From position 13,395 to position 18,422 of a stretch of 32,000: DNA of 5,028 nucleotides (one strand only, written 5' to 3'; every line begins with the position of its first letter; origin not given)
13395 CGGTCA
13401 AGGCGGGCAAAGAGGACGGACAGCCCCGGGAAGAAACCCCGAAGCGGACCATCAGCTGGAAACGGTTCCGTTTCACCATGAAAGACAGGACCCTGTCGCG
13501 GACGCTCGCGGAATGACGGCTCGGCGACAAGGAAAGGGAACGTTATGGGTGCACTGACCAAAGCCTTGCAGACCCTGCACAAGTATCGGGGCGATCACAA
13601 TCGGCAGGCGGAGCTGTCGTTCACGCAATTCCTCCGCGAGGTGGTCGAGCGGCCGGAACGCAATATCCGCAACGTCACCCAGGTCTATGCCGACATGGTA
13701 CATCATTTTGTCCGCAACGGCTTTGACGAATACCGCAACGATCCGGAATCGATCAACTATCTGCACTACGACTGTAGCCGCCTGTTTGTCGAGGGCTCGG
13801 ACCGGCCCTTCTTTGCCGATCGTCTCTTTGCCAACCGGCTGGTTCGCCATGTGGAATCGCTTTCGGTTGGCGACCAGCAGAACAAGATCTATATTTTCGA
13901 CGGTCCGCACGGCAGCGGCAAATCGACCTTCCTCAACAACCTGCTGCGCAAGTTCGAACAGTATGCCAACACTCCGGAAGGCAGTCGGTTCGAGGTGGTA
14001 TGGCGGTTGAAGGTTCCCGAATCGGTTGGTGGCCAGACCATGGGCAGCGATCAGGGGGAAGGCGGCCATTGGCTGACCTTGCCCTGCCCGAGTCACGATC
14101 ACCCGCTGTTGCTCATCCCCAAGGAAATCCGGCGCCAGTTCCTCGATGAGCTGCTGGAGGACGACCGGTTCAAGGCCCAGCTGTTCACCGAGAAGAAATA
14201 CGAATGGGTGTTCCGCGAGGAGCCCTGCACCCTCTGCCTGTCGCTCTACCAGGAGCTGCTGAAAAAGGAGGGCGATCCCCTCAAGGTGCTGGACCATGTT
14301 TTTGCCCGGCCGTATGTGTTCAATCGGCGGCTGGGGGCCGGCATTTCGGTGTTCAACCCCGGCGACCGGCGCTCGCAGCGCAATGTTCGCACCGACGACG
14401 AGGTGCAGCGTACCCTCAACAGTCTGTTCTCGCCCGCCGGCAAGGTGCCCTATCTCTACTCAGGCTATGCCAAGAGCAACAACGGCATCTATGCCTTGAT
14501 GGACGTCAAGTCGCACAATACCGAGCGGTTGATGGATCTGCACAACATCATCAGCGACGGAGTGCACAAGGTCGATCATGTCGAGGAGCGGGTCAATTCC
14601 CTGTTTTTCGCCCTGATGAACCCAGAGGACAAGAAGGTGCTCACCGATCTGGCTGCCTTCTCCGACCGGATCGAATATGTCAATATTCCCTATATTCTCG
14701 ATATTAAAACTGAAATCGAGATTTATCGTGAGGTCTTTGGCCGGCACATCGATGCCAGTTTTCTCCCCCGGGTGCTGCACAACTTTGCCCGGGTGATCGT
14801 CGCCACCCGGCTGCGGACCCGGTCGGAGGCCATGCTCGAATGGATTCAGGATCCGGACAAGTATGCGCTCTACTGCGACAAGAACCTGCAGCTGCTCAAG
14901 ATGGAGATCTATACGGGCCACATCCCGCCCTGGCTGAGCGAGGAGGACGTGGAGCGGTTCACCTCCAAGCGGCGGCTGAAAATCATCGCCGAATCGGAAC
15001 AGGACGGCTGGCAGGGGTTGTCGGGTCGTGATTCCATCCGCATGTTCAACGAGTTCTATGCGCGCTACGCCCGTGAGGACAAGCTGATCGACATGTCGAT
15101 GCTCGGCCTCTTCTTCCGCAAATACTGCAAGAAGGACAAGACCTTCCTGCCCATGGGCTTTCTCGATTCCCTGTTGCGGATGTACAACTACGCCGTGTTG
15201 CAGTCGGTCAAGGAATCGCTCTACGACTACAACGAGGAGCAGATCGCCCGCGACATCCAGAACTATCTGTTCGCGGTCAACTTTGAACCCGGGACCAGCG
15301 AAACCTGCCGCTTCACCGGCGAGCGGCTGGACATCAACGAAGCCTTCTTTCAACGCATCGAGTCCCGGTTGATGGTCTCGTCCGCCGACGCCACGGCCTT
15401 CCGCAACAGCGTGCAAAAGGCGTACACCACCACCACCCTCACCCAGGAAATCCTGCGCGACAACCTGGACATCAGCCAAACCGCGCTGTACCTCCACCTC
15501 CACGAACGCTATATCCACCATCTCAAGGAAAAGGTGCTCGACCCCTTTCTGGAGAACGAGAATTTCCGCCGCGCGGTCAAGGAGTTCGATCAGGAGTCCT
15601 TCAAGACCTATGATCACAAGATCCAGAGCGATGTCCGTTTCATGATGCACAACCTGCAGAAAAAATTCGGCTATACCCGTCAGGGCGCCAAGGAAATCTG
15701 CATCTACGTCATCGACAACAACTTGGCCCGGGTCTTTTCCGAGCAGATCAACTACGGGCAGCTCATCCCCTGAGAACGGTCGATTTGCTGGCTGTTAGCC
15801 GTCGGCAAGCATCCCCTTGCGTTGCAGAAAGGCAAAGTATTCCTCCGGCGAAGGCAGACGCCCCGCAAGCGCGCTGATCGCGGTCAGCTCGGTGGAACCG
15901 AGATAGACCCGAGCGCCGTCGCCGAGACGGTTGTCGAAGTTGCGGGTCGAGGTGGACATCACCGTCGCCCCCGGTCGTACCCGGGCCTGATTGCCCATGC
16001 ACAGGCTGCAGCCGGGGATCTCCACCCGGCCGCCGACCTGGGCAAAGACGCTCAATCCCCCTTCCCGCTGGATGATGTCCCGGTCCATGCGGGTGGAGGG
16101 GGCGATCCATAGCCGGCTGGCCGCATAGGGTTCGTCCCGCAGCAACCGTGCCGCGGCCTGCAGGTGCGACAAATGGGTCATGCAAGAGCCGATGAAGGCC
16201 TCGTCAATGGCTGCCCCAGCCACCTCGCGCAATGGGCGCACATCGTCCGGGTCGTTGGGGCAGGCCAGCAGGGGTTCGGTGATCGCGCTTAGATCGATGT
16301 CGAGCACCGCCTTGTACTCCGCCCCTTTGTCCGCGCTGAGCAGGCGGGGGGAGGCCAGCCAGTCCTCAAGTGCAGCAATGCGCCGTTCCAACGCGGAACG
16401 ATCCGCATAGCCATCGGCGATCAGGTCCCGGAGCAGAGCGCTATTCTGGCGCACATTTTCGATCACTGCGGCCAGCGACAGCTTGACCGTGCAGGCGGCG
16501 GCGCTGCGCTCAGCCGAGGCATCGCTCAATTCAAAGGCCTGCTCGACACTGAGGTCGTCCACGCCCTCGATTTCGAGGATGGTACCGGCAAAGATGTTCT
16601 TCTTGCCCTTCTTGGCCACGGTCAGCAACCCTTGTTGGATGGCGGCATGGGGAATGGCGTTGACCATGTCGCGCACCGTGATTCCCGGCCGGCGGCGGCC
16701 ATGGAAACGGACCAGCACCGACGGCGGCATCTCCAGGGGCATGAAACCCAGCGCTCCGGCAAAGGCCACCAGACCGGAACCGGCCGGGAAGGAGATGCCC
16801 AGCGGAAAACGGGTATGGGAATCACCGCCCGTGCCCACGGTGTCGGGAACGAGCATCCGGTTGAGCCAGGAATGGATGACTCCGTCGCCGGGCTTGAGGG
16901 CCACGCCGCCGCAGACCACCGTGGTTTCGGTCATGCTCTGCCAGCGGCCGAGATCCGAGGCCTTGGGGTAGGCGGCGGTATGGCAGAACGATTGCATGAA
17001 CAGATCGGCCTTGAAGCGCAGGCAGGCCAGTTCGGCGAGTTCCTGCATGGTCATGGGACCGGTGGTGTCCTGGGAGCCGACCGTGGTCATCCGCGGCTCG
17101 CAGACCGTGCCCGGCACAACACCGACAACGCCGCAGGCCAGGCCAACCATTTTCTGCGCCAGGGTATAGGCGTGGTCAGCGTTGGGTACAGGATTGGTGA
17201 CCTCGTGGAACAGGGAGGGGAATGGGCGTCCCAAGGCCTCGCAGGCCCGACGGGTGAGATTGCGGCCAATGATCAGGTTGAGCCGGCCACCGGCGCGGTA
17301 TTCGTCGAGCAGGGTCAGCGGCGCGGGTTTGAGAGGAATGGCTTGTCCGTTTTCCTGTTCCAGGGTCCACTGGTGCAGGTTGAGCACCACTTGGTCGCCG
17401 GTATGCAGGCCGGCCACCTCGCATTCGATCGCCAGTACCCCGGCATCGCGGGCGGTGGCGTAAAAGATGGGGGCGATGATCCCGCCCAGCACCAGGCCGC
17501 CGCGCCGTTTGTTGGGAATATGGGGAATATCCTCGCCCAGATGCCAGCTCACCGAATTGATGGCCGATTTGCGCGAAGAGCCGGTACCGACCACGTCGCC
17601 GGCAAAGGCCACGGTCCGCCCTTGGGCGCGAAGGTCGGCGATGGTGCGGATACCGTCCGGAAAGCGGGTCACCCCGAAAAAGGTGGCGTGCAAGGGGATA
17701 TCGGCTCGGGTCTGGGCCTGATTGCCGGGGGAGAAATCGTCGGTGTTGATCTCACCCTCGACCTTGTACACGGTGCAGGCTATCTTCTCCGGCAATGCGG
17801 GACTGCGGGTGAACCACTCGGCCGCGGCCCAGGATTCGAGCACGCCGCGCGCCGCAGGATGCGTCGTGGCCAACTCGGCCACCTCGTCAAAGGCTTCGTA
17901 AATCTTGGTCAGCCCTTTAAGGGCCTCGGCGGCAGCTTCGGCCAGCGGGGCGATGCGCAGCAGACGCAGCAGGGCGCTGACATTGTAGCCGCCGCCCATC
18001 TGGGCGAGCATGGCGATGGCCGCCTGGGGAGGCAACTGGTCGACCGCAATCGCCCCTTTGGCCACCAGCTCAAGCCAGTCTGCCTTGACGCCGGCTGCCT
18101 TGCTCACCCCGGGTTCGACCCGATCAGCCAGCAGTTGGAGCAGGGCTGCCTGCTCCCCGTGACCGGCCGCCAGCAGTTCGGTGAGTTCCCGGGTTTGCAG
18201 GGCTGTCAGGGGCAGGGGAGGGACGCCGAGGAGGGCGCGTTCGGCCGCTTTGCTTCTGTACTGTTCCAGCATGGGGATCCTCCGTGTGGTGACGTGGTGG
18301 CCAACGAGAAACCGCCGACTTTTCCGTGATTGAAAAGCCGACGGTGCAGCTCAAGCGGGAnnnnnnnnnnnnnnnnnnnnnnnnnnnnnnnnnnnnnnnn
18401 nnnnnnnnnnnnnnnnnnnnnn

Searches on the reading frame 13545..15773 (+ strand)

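Call 7: search_protein_families(library=pfam, proteins=[window:13545-15773:+])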
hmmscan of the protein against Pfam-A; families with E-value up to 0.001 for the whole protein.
window:13545-15773:+ (742 aa): 2 families
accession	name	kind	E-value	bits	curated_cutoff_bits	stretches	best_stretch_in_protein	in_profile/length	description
PF06798.17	PrkA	-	9.7e-53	179.9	25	1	452-721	3-255/255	PrkA serine protein kinase C-terminal domain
PF08298.17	AAA_PrkA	-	3.8e-10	39.8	25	1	100-427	71-355/358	PrkA AAA domain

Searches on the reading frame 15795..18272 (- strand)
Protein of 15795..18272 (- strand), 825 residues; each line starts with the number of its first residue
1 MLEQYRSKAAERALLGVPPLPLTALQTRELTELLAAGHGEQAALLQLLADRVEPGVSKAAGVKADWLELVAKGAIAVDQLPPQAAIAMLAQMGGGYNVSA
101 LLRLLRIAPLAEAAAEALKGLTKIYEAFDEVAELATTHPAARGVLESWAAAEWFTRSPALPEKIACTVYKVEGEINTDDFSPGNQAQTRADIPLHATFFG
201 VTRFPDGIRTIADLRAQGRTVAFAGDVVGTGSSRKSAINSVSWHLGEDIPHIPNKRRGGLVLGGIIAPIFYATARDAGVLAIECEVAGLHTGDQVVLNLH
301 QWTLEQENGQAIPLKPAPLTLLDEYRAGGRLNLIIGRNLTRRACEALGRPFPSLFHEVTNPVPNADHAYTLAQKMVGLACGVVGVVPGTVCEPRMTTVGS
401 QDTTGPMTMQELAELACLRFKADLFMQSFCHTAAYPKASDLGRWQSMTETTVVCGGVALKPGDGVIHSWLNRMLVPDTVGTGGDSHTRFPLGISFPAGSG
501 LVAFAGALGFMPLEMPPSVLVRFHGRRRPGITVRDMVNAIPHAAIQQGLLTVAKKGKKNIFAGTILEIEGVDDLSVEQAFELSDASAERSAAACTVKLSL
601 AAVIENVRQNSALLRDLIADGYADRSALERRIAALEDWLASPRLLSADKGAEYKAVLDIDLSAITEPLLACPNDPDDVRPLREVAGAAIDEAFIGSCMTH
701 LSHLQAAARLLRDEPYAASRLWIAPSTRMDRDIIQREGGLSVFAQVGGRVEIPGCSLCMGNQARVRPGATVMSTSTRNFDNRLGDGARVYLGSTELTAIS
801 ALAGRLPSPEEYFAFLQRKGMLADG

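Call 7: search_protein_families(library=pfam, proteins=[window:15795-18272:-])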
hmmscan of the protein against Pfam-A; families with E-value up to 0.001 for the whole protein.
window:15795-18272:- (825 aa): 3 families
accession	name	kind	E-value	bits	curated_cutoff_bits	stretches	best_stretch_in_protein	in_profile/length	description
PF06434.19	Aconitase_2_N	-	4e-71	239.3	27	1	167-363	2-199/204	Aconitate hydratase 2 N-terminus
PF11791.14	Aconitase_B_N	-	5.9e-45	153.4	25.8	1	4-154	1-153/153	Aconitate B N-terminal domain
PF00330.25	Aconitase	-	5.1e-39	135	28.7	2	685-804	337-463/463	Aconitase family (aconitate hydratase)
